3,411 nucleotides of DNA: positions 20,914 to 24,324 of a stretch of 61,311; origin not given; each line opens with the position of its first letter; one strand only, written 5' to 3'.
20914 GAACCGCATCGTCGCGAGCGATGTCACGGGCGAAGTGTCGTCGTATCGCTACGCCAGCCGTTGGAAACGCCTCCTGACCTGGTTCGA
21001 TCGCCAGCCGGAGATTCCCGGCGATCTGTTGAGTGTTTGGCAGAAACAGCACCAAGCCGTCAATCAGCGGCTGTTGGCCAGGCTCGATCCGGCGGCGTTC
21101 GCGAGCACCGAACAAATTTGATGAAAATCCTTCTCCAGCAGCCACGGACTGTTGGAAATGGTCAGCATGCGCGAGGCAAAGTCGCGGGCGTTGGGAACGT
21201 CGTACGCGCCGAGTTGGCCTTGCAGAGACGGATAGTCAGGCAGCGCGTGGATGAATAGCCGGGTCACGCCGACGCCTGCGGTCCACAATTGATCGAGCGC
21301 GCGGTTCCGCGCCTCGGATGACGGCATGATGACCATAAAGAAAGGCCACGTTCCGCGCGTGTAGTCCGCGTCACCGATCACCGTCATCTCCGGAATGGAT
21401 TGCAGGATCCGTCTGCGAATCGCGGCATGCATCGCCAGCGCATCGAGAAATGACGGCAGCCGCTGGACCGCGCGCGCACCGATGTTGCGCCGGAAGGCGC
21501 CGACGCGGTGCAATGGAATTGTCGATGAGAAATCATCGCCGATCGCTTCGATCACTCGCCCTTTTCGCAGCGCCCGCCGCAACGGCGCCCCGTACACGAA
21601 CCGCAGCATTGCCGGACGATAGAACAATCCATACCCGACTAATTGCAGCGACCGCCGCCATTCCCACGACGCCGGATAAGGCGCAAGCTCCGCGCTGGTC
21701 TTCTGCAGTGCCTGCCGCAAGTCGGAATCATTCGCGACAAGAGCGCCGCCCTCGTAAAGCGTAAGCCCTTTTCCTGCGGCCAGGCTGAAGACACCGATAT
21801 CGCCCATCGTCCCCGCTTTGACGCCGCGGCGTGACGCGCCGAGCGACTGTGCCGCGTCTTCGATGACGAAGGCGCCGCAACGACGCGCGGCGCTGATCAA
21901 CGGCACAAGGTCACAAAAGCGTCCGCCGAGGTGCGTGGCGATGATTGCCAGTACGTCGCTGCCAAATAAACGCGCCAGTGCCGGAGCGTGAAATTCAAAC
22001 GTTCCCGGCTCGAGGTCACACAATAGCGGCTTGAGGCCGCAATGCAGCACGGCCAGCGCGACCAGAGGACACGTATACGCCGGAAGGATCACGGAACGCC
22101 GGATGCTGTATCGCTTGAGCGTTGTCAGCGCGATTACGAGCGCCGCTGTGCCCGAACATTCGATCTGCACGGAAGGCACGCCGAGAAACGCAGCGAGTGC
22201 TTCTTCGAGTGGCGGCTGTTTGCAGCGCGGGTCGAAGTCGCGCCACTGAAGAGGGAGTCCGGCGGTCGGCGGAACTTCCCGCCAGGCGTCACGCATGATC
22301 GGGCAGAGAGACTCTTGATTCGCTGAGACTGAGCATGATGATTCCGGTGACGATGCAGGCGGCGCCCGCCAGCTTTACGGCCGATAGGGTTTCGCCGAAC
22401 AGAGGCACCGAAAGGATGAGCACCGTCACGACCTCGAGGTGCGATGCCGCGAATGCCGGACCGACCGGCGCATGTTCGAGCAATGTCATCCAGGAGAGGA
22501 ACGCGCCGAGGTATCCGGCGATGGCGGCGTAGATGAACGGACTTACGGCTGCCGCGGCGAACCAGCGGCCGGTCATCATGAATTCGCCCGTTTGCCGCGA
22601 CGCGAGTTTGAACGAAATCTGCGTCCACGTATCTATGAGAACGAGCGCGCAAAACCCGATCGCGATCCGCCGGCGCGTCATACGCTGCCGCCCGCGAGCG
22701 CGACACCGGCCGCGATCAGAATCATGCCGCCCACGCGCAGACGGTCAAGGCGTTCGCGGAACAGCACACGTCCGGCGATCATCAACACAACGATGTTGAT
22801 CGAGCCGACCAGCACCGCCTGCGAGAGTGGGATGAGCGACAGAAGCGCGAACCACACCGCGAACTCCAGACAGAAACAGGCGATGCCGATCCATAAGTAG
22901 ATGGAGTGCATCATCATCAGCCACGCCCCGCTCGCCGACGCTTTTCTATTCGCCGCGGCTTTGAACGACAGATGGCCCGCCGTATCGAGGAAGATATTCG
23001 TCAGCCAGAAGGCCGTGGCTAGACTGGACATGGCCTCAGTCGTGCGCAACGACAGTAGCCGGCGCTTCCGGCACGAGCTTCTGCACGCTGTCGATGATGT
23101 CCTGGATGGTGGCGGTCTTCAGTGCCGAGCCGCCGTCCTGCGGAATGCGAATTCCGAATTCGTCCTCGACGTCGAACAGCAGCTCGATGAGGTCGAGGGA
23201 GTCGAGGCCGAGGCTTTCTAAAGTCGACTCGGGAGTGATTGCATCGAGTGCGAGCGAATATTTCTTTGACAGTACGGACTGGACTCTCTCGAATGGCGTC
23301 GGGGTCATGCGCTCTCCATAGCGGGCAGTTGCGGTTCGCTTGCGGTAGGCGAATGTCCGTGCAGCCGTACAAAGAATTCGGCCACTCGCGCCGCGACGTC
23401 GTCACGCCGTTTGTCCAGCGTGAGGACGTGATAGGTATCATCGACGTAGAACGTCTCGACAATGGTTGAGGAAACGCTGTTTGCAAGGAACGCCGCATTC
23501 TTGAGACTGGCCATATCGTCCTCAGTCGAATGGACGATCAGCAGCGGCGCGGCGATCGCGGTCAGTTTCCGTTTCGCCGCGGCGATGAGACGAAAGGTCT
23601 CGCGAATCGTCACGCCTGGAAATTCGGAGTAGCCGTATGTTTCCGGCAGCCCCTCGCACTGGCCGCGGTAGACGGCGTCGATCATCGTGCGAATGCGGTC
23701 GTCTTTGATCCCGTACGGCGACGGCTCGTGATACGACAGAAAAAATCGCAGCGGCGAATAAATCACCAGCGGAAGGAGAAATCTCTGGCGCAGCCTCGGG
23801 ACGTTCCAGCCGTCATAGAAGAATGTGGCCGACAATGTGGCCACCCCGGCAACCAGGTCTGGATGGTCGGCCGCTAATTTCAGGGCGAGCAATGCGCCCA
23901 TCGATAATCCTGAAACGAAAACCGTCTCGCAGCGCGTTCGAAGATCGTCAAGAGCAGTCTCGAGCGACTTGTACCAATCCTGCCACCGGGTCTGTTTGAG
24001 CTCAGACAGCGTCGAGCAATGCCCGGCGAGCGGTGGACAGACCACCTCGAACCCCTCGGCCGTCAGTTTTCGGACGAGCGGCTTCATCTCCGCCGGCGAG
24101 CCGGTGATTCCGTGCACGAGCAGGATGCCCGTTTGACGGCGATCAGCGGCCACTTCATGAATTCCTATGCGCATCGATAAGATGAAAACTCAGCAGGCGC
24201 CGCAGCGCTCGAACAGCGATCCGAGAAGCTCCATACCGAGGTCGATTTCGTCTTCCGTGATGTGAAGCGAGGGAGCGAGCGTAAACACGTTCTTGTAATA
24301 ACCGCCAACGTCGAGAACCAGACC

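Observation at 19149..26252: Tightly coupled carrier-protein / two-aminotransferase / paired-SMR operon with a convergent Fem-like GNAT + arginase-fold pair: candidate undescribed envelope amine- or aminoacyl-decoration pathway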

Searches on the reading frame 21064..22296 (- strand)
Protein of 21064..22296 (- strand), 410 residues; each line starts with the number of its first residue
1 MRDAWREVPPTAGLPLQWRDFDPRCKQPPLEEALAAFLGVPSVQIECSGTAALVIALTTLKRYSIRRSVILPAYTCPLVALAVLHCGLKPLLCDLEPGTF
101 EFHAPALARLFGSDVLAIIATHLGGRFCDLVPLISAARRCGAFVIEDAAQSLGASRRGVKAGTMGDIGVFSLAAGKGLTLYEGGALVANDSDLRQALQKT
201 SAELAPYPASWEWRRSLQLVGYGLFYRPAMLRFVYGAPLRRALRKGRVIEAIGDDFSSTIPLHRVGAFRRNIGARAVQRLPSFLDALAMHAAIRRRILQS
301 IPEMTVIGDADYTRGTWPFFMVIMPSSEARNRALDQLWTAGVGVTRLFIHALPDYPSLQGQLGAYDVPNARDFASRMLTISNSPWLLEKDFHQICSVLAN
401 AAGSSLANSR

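Call 4: search_protein_families(library=pfam, proteins=[window:21064-22296:-], max_evalue=0.01)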
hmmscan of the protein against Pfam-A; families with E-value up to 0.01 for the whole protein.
window:21064-22296:- (410 aa): 1 family
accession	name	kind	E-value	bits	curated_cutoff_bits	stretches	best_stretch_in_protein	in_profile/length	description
PF01041.23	DegT_DnrJ_EryC1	-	2.5e-43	149.1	19.8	2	30-198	29-196/360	DegT/DnrJ/EryC1/StrS aminotransferase family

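Call 5: search_protein_families(library=ncbifam, proteins=[window:21064-22296:-], max_evalue=0.01)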
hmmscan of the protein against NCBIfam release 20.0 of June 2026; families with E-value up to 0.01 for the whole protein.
window:21064-22296:- (410 aa): 7 families
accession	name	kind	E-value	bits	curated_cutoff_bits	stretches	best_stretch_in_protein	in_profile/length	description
TIGR03588.1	PseC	equivalog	2e-30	106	423.5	2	29-198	34-208/380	UDP-4-amino-4,6-dideoxy-N-acetyl-beta-L-altrosamine transaminase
TIGR04181.1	NHT_00031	hypoth_equivalog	3.7e-25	88.6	420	1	30-201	35-221/359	LegC family aminotransferase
TIGR04427.1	PLP_DesI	equivalog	1.8e-24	86.6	650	1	30-197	57-221/390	dTDP-4-dehydro-6-deoxyglucose aminotransferase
NF008687.0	PRK11706.1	equivalog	9e-23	80.6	375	1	32-194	38-199/375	dTDP-4-amino-4,6-dideoxygalactose transaminase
NF011936.0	PRK15407.1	equivalog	6e-20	71.4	423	1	30-197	70-244/440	lipopolysaccharide biosynthesis protein RfbH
TIGR02379.1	ECA_wecE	subfamily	1.1e-17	63.8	434.85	1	46-195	52-201/376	dTDP-4-amino-4,6-dideoxy-D-glucose transaminase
NF008658.2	PRK11658.1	equivalog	2.3e-17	62.7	631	1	21-197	31-203/379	UDP-4-amino-4-deoxy-L-arabinose aminotransferase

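Call 15: search_solved_structures(query=window:21064-22296:-, max_evalue=1e-10)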
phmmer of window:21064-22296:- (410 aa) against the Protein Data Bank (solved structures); distinct sequences matched with E-value up to 1e-10: 38.
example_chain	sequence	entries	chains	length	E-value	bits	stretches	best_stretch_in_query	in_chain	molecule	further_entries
3bn1_A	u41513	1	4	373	6.3e-28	101.1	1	30-197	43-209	Perosamine synthetase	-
3dr7_A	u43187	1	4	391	7e-28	101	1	30-197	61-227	Putative perosamine synthetase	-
3dr4_A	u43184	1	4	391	4.6e-27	98.3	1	30-197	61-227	Putative perosamine synthetase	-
7b0m_AAA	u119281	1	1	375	5.1e-23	85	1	28-190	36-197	Sugar aminotransferase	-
8gyh_B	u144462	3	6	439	2.3e-21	79.5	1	29-200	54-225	DegT/DnrJ/EryC1/StrS family aminotransferase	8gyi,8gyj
2c7t_A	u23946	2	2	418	1.1e-20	77.3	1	31-207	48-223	GLUTAMINE-2-DEOXY-SCYLLO-INOSOSE AMINOTRANSFERASE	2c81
5w71_A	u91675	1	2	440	1.2e-20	77.1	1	31-207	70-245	L-glutamine:2-deoxy-scyllo-inosose aminotransferase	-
5w70_A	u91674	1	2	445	2e-20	76.4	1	32-202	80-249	L-glutamine:2-deoxy-scyllo-inosose aminotransferase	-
3frk_A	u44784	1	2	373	3.9e-18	68.9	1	59-199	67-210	QdtB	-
2po3_A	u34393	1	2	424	4e-18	68.8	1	29-197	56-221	4-dehydrase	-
7n63_A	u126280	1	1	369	6e-18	68.3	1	49-197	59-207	Putative aminotransferase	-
4lc3_A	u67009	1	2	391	1.3e-17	67.1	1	18-199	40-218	Putative UDP-4-amino-4-deoxy-l-arabinose--oxoglutarate aminotransferase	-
7b0d_A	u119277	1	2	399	3.8e-17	65.6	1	48-198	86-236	Glutamine--scyllo-inositol transaminase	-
4qgr_A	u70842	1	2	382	3.9e-17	65.6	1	30-198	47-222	DegT/DnrJ/EryC1/StrS aminotransferase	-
8vr3_A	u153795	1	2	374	1.2e-16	63.9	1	30-195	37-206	DegT/DnrJ/EryC1/StrS aminotransferase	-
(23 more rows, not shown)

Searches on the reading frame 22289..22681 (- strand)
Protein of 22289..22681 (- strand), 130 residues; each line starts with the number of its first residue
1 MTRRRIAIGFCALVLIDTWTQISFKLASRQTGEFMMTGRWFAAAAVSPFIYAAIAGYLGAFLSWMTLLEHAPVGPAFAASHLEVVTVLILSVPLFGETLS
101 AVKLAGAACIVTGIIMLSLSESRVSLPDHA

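Call 4: search_protein_families(library=pfam, proteins=[window:22289-22681:-], max_evalue=0.01)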
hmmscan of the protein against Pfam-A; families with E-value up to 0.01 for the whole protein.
window:22289-22681:- (130 aa): 4 families
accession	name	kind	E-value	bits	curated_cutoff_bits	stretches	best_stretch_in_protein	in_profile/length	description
PF00892.27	EamA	-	7.9e-10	39.6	28.2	1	34-118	62-134/135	EamA-like transporter family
PF11158.13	DUF2938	-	2.6e-05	24.3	31.4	1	6-100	1-96/150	Protein of unknown function (DUF2938)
PF03151.22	TPT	-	0.0043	16.9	30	1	42-117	216-290/291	Triose-phosphate Transporter family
PF00893.25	Multi_Drug_Res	-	0.006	17.5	23.7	1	49-108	31-91/93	Small Multidrug Resistance protein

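Call 5: search_protein_families(library=ncbifam, proteins=[window:22289-22681:-], max_evalue=0.01)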
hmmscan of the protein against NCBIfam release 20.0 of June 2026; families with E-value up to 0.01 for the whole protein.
window:22289-22681:- (130 aa): 11 families
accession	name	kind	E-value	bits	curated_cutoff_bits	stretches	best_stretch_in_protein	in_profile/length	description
NF002816.2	PRK02971.1-2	equivalog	3.3e-09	37.2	99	1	18-119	11-118/120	4-amino-4-deoxy-L-arabinose-phosphoundecaprenol flippase subunit ArnF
NF011625.2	PRK15051.1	equivalog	9.9e-06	25.7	92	1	22-118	14-108/111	4-amino-4-deoxy-L-arabinose-phosphoundecaprenol flippase subunit ArnE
TIGR00950.1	2A78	equivalog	2.1e-05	24.1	230.2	1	49-115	198-264/264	carboxylate/amino acid/amine transporter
NF008432.0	PRK11272.1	equivalog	0.00011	21.5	270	1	39-123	207-291/294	drug/metabolite exporter YedA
NF033137.0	SMR_qac_int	equivalog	0.00012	22.6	188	1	53-120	35-103/109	Qac family quaternary ammonium compound efflux SMR transporter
NF033136.1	SMR_qac_K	exception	0.00027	21.6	205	1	51-120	34-104/110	quaternary ammonium compound efflux SMR transporter QacK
NF007767.1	PRK10452.1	equivalog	0.00044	20.4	122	1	69-118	52-102/120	multidrug/spermidine efflux SMR transporter subunit MdtJ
NF000278.1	SMR_qac_G2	exception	0.0012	19.3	220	1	51-120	34-104/110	quaternary ammonium compound efflux SMR transporter QacG2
NF051481.1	EbrA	exception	0.0019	18.5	160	1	53-118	37-103/104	SMR family multidrug efflux transporter EbrA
NF008512.1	PRK11431.1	equivalog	0.002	18.4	126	1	67-120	49-103/104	quaternary ammonium compound efflux SMR transporter SugE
TIGR03340.1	phn_DUF6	hypoth_equivalog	0.0026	17.5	288.15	1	46-120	62-136/281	phosphonate utilization associated putative membrane protein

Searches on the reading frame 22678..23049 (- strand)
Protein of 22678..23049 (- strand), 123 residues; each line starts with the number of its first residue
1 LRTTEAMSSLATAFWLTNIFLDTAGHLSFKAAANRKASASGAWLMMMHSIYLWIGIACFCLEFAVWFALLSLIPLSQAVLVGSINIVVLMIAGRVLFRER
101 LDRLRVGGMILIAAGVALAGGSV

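Call 4: search_protein_families(library=pfam, proteins=[window:22678-23049:-], max_evalue=0.01)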
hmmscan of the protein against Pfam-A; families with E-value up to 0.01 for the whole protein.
window:22678-23049:- (123 aa): 2 families
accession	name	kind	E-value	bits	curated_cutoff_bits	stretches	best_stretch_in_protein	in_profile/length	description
PF00892.27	EamA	-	5.3e-09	36.9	28.2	1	7-119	28-133/135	EamA-like transporter family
PF10639.15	TMEM234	-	0.00089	19.8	30.1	1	60-119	52-112/113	Putative transmembrane family 234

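Call 5: search_protein_families(library=ncbifam, proteins=[window:22678-23049:-], max_evalue=0.01)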
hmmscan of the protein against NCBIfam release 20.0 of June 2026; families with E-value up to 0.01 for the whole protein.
window:22678-23049:- (123 aa): 6 families
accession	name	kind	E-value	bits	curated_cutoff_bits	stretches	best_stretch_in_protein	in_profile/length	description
NF011625.2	PRK15051.1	equivalog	6.8e-08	32.7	92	1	20-123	11-111/111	4-amino-4-deoxy-L-arabinose-phosphoundecaprenol flippase subunit ArnE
NF002816.2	PRK02971.1-2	equivalog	2.3e-05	24.8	99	1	36-118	31-115/120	4-amino-4-deoxy-L-arabinose-phosphoundecaprenol flippase subunit ArnF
TIGR00950.1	2A78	equivalog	0.00047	19.7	230.2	1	49-116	196-263/264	carboxylate/amino acid/amine transporter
NF042984.1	SMR_efflux_EmrE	exception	0.0007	20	226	1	55-117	36-99/110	multidrug efflux SMR transporter EmrE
NF051481.1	EbrA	exception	0.0016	18.7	160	1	39-118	17-101/104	SMR family multidrug efflux transporter EbrA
NF007087.1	PRK09541.1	subfamily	0.0019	18.7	162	1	55-117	36-99/110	EmrE family multidrug efflux SMR transporter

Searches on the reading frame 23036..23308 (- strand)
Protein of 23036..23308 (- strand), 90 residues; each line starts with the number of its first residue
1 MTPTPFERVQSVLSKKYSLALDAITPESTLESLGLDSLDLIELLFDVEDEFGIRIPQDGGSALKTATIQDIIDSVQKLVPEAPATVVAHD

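Call 4: search_protein_families(library=pfam, proteins=[window:23036-23308:-], max_evalue=0.01)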
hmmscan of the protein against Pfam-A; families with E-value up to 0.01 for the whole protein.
window:23036-23308:- (90 aa): 2 families
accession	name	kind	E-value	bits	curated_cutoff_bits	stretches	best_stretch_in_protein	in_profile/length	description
PF00550.31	PP-binding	-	2e-10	41.2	20.8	1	8-58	2-52/67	Phosphopantetheine attachment site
PF23297.2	ACP_SdgA_C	-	0.0058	17.1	27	1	14-79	20-83/95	Highly reducing polyketide synthase sdgA, C-terminal ACP domain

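Call 5: search_protein_families(library=ncbifam, proteins=[window:23036-23308:-], max_evalue=0.01)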
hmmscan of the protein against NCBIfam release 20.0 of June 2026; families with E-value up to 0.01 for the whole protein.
window:23036-23308:- (90 aa): 17 families
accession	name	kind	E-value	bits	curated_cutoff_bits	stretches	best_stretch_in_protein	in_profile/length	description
NF002150.0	PRK00982.1-4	subfamily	9.9e-15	54.6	66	1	6-77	7-77/80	acyl carrier protein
TIGR00517.1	acyl_carrier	equivalog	2.1e-14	53.1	70.45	1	6-77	5-75/77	acyl carrier protein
NF002148.0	PRK00982.1-2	subfamily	2.2e-14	53.1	71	1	6-77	6-76/79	acyl carrier protein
NF002149.0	PRK00982.1-3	equivalog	1.7e-11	43.9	106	1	7-77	6-75/78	acyl carrier protein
NF002151.0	PRK00982.1-5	equivalog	1.5e-10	41.1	92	1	7-77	6-75/78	acyl carrier protein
NF005079.0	PRK06508.1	equivalog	2.2e-10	40.8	83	1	4-57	3-57/93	acyl carrier protein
NF009104.0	PRK12449.1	equivalog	5e-10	39.2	70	1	6-77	7-77/80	acyl carrier protein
NF003757.0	PRK05350.1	equivalog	8.9e-10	38.6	65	1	6-81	8-82/83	acyl carrier protein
NF040636.1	AcpM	exception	1.8e-08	34.3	146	1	27-86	29-86/93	meromycolate extension acyl carrier protein AcpM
NF002147.0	PRK00982.1-1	equivalog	1.4e-07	31.2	84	1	20-78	23-80/83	acyl carrier protein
NF006031.0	PRK08172.1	equivalog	1.5e-07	32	76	1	8-77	8-76/82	acyl carrier protein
NF058660.1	cispen_ACP_AmcB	equivalog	4.3e-07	30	80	1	22-78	21-78/80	cispentacin biosynthesis acyl carrier protein AmcB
NF005480.0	PRK07081.1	equivalog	6.9e-06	25.9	72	1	17-80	15-78/83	acyl carrier protein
TIGR04069.1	ocin_ACP_rel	hypoth_equivalog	1.2e-05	25.6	70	1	31-72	33-74/77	peptide maturation system acyl carrier-related protein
NF003464.0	PRK05087.1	equivalog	0.0046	17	68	1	35-78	34-77/78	D-alanine--poly(phosphoribitol) ligase subunit DltC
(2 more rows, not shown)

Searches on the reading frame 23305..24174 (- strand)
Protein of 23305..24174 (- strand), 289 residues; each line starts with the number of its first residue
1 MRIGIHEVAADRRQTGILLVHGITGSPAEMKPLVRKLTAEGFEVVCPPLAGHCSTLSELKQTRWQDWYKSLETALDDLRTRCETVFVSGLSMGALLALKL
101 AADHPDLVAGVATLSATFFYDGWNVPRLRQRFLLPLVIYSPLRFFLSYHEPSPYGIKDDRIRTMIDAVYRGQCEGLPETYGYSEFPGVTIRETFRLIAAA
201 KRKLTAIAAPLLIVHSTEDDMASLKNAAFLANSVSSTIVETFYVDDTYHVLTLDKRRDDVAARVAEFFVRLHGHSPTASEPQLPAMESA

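Call 4: search_protein_families(library=pfam, proteins=[window:23305-24174:-], max_evalue=0.01)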
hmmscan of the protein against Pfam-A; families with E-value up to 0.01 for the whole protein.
window:23305-24174:- (289 aa): 8 families
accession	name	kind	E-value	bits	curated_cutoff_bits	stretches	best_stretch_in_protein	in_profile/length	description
PF12146.15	Hydrolase_4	-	6.1e-21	75.2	27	2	17-129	7-122/239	Serine aminopeptidase, S33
PF12697.13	Abhydrolase_6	-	3.4e-15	57.7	26.3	1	17-262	1-216/217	Alpha/beta hydrolase family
PF00561.26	Abhydrolase_1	-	5.7e-14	52.8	25.8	1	17-254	3-243/245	alpha/beta hydrolase fold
PF00326.27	Peptidase_S9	-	2.3e-06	27.7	22.6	0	204-272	142-210/213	Prolyl oligopeptidase family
PF01738.24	DLH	-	0.00014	22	21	1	13-112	12-125/217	Dienelactone hydrolase family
PF00756.26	Esterase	-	0.00017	21.9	22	1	80-116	112-148/251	Putative esterase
PF20408.4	Abhydrolase_11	-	0.0007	19.8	27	0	62-114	55-105/193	Alpha/beta hydrolase domain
PF06821.19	Ser_hydrolase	-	0.0029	18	22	0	58-111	33-85/172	Serine hydrolase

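Call 5: search_protein_families(library=ncbifam, proteins=[window:23305-24174:-], max_evalue=0.01)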
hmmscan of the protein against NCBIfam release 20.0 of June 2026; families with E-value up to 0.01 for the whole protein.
window:23305-24174:- (289 aa): 23 families
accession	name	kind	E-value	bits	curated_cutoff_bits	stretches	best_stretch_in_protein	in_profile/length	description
NF051488.1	bifunc_PcaDC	exception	2.3e-11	43.4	390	1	17-118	15-113/375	bifunctional 3-oxoadipate enol-lactonase/4-carboxymuconolactone decarboxylase PcaDC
NF011457.0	PRK14875.1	equivalog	5.3e-10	38.8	307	1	11-115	129-230/372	acetoin dehydrogenase dihydrolipoyllysine-residue acetyltransferase subunit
TIGR03695.1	menH_SHCHC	equivalog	1.7e-09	37.5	208.55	1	15-116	3-104/252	2-succinyl-6-hydroxy-2,4-cyclohexadiene-1-carboxylate synthase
TIGR02427.1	protocat_pcaD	equivalog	5.6e-08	32.5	255.85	1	12-113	10-109/251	3-oxoadipate enol-lactonase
TIGR03056.1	bchO_mg_che_rel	equivalog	8.3e-08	31.6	172.55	1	17-128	31-144/278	alpha/beta fold hydrolase BchO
NF051487.1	bifunc_PcaCD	exception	1.3e-07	31.1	430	1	13-130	171-285/413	bifunctional 4-carboxymuconolactone decarboxylase/3-oxoadipate enol-lactonase PcaCD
NF050089.1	i_nPHAscl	equivalog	2.1e-07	30.3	300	1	14-114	18-115/288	intracellular short-chain-length polyhydroxyalkanoate depolymerase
NF050058.1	e_dPHAscl_type1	hypoth_equivalog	5.4e-07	29.4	150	1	75-117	96-138/276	extracellular catalytic domain type 1 short-chain-length polyhydroxyalkanoate depolymerase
NF007857.0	PRK10566.1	equivalog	5.6e-06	26.3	201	1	15-119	28-143/249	esterase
NF052610.1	macro_16_ester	equivalog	1.2e-05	24.8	420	0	202-239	217-254/281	alpha/beta fold macrolide esterase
NF002043.0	PRK00870.1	subfamily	3.2e-05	23.5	265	1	12-113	44-145/302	haloalkane dehalogenase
TIGR03101.1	hydr2_PEP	hypoth_equivalog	5.2e-05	22.9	202.75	1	35-109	50-125/266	hydrolase 2, exosortase A system-associated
NF058673.1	LipAdnlyCyLipJMY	equivalog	6.8e-05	21.8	800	0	198-250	215-268/449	bifunctional lipase/adenylate cyclase LipJ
TIGR01607.1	PST-A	paralog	8.8e-05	21.7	218.25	1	209-267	271-329/332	Plasmodium subtelomeric family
NF053683.1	esterase_mleBRB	exception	0.00018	21.2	585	0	204-251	215-260/280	BRB family alpha/beta fold macrolide esterase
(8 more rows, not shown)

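Call 58: search_solved_structures(query=window:23305-24174:-, max_evalue=0.000001)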
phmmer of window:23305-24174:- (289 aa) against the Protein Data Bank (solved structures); distinct sequences matched with E-value up to 0.000001: 22.
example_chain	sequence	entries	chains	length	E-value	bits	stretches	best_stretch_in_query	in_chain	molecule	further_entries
4lhe_A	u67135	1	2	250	9e-34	120.1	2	9-116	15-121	Thermostable monoacylglycerol lipase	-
4ke9_A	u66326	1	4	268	1.2e-33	119.7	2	9-116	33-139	Thermostable monoacylglycerol lipase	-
3rli_A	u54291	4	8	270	1.3e-33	119.6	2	9-116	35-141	Thermostable monoacylglycerol lipase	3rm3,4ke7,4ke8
4ke6_A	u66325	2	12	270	6.2e-33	117.3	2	9-116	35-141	Thermostable monoacylglycerol lipase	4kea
5xks_A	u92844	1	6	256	2.9e-31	111.9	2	13-117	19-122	Thermostable monoacylglycerol lipase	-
7e0n_A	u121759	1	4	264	8.7e-31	110.3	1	13-117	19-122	Thermostable monoacylglycerol lipase,Lipase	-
7e04_A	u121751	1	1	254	2.1e-28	102.5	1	13-116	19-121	Lipase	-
4fbm_A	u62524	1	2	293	1.8e-26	96.1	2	14-118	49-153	LipS lipolytic enzyme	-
4fbl_A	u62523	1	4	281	7.5e-26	94.1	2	14-118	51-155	LipS lipolytic enzyme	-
9jux_A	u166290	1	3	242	6.3e-19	71.4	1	14-118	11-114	Carboxylesterase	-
8hea_A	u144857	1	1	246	1.1e-18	70.6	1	16-105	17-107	Thermostable carboxylesterase Est30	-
1tqh_A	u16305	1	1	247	2e-18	69.8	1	14-119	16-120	Carboxylesterase precursor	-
1r1d_A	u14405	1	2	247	3.7e-18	68.9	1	14-119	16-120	Carboxylesterase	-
8ilt_A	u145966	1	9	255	1.6e-17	66.8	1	14-119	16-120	Carboxylesterase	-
4diu_A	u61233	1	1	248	8.5e-17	64.4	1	14-119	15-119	Engineered Protein PF00326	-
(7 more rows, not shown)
